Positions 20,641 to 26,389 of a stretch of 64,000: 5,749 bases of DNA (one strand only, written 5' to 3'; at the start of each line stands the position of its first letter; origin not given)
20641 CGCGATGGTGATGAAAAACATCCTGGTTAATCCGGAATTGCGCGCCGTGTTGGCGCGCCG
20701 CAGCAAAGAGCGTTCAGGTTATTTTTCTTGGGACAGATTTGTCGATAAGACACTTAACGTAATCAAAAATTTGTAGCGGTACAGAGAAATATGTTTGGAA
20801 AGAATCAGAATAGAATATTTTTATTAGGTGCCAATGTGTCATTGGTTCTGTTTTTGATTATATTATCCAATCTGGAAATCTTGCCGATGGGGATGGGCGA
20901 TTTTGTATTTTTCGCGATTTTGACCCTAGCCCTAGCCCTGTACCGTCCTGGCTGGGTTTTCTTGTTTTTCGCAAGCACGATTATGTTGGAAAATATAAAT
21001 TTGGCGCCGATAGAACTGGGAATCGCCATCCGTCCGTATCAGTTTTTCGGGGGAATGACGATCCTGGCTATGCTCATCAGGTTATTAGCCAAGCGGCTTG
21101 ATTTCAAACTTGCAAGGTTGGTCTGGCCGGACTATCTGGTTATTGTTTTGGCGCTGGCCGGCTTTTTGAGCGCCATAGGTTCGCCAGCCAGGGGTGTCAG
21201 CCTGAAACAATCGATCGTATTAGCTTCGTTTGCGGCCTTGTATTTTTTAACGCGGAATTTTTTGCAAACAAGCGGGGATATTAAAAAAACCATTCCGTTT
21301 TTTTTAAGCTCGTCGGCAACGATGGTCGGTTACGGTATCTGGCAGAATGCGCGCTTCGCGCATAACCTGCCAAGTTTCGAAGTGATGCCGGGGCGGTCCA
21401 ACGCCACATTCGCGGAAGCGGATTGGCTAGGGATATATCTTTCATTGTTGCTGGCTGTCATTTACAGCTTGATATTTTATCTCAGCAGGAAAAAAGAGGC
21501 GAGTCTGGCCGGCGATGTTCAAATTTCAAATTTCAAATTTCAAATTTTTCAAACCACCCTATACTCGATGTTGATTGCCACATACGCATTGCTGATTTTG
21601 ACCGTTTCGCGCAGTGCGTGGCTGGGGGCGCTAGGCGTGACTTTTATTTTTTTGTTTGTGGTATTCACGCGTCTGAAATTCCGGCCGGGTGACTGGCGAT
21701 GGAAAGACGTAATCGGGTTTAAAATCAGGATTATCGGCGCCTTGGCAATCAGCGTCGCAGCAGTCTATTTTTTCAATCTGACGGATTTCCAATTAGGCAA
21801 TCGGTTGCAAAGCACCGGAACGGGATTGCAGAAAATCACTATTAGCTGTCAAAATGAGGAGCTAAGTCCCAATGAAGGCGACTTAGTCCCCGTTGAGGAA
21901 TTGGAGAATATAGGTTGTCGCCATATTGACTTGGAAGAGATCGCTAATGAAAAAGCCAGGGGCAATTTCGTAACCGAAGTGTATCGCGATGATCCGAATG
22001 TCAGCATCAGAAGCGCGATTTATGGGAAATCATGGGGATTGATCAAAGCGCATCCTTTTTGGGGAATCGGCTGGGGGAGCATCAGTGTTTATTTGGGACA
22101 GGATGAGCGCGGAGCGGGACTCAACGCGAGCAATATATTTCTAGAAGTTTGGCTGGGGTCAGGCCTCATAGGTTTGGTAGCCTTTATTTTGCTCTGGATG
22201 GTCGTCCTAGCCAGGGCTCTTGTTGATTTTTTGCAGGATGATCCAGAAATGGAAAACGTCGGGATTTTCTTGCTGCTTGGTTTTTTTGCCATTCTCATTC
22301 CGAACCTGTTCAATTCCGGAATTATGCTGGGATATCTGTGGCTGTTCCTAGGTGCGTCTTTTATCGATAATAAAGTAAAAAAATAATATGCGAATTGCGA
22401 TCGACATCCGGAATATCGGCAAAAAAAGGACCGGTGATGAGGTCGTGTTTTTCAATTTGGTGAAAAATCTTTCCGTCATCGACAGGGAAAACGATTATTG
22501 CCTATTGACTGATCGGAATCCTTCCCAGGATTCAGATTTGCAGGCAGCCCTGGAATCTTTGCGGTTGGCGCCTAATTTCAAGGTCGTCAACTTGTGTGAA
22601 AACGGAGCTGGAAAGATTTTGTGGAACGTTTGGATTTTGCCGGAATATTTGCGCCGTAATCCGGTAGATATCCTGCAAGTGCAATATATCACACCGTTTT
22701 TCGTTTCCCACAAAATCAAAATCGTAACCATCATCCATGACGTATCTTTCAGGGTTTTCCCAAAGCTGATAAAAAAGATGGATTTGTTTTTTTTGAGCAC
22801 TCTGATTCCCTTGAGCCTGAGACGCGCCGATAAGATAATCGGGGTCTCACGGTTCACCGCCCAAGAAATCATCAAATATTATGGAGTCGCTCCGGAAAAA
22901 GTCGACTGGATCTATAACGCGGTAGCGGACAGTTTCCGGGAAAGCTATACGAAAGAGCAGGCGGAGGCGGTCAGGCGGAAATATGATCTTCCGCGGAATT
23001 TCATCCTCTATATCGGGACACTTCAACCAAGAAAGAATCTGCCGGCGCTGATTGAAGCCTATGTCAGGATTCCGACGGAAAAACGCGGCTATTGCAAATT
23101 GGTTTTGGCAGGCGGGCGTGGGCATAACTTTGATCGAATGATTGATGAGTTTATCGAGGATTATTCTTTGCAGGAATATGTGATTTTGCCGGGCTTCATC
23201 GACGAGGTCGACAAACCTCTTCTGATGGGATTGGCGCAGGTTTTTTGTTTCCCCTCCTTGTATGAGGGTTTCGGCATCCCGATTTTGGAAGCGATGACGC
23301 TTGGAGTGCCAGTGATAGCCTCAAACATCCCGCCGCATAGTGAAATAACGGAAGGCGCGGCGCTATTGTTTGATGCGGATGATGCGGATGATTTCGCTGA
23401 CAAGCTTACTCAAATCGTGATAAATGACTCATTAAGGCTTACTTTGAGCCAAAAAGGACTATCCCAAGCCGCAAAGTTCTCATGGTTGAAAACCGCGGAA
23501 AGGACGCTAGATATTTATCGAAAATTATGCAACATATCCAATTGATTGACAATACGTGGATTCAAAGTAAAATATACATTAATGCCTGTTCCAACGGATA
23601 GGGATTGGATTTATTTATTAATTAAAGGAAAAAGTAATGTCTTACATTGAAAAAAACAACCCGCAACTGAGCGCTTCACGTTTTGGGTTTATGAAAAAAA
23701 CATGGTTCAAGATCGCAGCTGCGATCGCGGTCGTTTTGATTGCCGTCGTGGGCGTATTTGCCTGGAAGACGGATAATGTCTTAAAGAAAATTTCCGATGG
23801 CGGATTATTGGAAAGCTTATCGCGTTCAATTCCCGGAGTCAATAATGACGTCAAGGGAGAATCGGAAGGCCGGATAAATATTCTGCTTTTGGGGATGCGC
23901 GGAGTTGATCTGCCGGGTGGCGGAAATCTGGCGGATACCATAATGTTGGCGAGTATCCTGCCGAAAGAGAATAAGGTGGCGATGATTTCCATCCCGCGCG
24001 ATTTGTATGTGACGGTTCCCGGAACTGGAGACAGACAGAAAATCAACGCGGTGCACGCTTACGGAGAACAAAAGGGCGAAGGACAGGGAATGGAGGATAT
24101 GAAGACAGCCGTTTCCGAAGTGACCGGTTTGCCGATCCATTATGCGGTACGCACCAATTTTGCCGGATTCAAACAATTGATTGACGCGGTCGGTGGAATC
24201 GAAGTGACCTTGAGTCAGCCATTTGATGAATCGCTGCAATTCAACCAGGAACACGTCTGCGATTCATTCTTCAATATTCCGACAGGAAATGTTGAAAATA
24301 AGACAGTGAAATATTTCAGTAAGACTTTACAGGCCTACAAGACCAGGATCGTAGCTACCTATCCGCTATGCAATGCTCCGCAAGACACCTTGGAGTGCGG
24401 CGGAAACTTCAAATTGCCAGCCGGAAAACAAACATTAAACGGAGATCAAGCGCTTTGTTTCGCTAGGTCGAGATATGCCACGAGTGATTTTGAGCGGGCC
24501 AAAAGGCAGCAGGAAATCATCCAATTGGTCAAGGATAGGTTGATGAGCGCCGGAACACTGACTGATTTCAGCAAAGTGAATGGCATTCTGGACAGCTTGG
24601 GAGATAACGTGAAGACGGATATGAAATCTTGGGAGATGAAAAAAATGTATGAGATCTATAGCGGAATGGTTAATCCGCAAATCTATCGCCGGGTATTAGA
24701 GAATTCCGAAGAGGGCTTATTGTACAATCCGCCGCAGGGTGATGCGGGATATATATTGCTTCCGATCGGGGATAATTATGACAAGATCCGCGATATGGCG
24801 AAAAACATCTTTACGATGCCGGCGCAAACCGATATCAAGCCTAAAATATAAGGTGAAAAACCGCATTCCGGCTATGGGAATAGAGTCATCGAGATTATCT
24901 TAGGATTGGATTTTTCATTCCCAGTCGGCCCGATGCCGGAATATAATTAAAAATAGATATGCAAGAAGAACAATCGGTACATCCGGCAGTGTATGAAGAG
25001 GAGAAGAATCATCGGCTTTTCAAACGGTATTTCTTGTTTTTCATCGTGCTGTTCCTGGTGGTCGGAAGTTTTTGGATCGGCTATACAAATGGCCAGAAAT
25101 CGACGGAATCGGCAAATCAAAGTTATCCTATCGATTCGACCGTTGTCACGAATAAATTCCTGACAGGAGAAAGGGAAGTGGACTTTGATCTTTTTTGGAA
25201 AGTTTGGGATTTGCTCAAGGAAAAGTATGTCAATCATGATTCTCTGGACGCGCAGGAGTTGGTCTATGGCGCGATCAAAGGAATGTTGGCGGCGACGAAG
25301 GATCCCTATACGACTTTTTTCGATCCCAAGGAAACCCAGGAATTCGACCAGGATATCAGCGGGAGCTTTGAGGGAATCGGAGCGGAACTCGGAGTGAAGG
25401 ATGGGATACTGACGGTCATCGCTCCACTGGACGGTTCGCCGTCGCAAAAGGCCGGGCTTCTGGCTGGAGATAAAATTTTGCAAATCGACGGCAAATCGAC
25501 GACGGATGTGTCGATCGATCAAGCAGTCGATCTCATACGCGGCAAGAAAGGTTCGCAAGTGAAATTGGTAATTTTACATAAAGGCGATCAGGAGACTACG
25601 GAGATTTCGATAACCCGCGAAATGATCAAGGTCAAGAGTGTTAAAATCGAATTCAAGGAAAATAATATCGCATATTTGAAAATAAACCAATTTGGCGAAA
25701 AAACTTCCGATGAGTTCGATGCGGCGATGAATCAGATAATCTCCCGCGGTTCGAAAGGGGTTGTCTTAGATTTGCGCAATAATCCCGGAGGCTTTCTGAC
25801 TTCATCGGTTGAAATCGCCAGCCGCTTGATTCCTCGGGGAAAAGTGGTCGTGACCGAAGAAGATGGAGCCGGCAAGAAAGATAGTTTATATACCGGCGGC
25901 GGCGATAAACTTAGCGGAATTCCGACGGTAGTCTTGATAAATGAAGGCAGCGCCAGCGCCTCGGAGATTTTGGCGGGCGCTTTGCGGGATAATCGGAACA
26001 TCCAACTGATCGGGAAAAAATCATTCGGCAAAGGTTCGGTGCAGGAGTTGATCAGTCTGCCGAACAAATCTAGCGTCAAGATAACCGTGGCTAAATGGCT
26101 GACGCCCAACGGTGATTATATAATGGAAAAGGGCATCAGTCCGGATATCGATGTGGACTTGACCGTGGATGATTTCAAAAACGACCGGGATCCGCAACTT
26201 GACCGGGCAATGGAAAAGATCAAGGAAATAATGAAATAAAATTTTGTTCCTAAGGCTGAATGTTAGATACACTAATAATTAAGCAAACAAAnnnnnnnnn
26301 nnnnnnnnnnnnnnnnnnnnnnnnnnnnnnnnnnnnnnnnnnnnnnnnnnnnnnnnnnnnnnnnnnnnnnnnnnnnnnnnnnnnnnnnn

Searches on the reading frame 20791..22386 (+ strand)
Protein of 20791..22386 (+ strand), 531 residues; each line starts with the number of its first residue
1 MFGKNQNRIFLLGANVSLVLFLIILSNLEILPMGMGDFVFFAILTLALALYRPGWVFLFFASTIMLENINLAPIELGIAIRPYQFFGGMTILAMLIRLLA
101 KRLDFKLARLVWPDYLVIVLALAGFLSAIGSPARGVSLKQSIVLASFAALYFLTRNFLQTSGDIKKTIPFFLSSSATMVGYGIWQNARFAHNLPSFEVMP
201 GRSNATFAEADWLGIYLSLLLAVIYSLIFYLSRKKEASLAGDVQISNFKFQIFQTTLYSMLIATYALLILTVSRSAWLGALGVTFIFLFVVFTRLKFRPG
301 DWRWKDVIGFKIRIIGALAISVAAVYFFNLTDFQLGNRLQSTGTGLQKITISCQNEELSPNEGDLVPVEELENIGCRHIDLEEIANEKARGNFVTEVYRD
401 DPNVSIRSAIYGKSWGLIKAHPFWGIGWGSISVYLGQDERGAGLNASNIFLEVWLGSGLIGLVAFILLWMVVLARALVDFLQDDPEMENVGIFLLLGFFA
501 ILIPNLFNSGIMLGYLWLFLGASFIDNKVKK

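Call 69: search_protein_families(library=pfam, proteins=[window:20791-22386:+], max_evalue=0.001)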
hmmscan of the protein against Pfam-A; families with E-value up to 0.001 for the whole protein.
window:20791-22386:+ (531 aa): 1 family
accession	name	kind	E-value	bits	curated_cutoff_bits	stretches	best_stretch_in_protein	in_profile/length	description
PF04932.20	Wzy_C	-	1.3e-16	61.1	31.7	1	261-466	3-149/149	O-Antigen ligase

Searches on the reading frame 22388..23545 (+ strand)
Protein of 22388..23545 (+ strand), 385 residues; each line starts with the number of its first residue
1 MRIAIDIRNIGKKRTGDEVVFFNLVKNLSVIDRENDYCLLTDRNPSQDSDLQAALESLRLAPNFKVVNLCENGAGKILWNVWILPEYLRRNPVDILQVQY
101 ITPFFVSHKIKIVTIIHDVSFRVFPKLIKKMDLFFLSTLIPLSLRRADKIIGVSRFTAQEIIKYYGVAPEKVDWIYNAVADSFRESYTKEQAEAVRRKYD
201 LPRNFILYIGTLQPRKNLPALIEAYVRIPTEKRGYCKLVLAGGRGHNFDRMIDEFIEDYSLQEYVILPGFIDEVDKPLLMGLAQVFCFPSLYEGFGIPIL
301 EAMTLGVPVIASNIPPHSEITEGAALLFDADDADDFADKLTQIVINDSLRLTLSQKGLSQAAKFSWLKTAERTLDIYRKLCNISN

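Call 69: search_protein_families(library=pfam, proteins=[window:22388-23545:+], max_evalue=0.001)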
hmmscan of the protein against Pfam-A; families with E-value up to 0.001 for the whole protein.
window:22388-23545:+ (385 aa): 5 families
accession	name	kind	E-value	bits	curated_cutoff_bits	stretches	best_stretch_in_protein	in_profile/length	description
PF00534.26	Glycos_transf_1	-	2.9e-33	115.3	26.4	1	202-357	14-169/172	Glycosyl transferases group 1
PF13692.12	Glyco_trans_1_4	-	7.4e-26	91.5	27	1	205-344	3-140/142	Glycosyl transferases group 1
PF13439.12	Glyco_transf_4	-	9.1e-17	62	28.5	1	64-180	44-167/170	Glycosyltransferase Family 4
PF20706.3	GT4-conflict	-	5.2e-05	22.8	26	1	206-313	200-312/385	Family 4 Glycosyltransferase in conflict systems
PF13579.12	Glyco_trans_4_4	-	0.00027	21.8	29.7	1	80-177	59-157/158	Glycosyl transferase 4-like domain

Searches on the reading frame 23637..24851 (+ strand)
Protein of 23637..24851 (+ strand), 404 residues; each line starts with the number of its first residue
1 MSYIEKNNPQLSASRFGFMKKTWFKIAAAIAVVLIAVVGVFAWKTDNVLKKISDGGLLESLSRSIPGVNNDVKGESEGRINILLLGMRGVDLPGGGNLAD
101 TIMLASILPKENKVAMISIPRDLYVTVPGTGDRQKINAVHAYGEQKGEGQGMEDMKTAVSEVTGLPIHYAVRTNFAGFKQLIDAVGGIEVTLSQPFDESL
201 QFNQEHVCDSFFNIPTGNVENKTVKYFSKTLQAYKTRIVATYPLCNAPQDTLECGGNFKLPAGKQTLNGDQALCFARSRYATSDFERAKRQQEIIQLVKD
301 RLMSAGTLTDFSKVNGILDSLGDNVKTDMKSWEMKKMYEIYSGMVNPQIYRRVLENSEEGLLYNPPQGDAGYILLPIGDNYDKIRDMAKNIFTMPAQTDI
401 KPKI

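Call 69: search_protein_families(library=pfam, proteins=[window:23637-24851:+], max_evalue=0.001)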
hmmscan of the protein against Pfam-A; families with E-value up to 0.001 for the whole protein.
window:23637-24851:+ (404 aa): 1 family
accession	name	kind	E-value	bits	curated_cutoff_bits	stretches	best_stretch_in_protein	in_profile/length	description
PF03816.19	LytR_cpsA_psr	-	5.1e-35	121.3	24.6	1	99-302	2-148/150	LytR_cpsA_psr family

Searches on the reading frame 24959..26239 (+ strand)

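Call 69: search_protein_families(library=pfam, proteins=[window:24959-26239:+], max_evalue=0.001)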
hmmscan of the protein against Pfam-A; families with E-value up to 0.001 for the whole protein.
window:24959-26239:+ (426 aa): 5 families
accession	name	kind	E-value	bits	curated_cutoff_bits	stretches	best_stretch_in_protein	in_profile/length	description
PF03572.23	Peptidase_S41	-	7.2e-52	175.7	24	1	236-399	1-165/165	Peptidase family S41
PF17820.7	PDZ_6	-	8.5e-14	51.5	27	1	155-205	4-52/54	PDZ domain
PF13180.12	PDZ_2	-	2.8e-10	40.8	27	1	140-217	3-79/80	PDZ domain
PF00595.29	PDZ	-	3.2e-10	40.7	23.2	1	141-206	13-81/81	PDZ domain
PF22694.1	CtpB_N-like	-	1.9e-09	38.3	27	1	70-123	32-83/85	Activating protease CtpB N-terminal domain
